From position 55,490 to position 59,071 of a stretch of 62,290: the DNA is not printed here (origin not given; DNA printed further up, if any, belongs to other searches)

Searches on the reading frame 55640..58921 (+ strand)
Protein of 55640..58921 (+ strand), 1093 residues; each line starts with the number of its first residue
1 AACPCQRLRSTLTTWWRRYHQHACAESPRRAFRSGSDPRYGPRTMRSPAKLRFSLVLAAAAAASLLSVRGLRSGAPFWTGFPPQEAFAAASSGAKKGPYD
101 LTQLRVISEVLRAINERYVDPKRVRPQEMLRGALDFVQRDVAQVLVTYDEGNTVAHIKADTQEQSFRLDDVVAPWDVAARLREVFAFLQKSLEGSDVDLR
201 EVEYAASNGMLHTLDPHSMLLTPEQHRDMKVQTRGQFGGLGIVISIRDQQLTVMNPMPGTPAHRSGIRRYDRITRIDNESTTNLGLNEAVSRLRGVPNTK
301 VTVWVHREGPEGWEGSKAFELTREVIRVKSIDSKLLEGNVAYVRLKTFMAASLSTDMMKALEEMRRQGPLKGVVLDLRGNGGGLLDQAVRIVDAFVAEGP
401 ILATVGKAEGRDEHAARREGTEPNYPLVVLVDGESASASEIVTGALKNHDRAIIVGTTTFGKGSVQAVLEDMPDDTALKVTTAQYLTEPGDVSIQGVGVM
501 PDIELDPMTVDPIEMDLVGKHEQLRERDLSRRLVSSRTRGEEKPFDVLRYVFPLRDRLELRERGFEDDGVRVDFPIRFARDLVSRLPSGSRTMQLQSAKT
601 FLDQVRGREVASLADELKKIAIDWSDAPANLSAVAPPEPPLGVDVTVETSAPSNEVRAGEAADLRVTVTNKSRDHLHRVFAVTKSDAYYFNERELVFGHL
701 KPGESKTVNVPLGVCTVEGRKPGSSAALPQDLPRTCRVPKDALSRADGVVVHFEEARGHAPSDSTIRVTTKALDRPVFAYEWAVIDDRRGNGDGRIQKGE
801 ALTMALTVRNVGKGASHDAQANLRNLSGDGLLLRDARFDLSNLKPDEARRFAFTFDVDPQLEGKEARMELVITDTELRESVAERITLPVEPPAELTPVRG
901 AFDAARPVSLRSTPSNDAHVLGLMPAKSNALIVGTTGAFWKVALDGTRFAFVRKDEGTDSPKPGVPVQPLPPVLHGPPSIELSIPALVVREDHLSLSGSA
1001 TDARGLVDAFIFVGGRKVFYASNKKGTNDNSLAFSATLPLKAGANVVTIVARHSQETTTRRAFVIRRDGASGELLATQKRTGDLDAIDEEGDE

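Call 69: search_protein_families(library=pfam, proteins=[window:55640-58921:+], max_evalue=0.0001)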
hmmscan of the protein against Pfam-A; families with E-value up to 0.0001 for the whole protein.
window:55640-58921:+ (1093 aa): 5 families
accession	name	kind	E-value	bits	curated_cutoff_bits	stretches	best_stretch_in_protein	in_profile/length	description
PF03572.23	Peptidase_S41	-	5.2e-47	159.9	24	1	339-504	1-164/165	Peptidase family S41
PF00595.29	PDZ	-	2.3e-09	37.9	23.2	1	236-303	8-78/81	PDZ domain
PF13180.12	PDZ_2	-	1.1e-07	32.5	27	1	238-309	1-71/80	PDZ domain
PF17820.7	PDZ_6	-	1.7e-06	28.1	27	1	253-303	2-50/54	PDZ domain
PF07705.17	CARDB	-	2.6e-05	24.8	22.7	0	796-864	15-76/101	CARDB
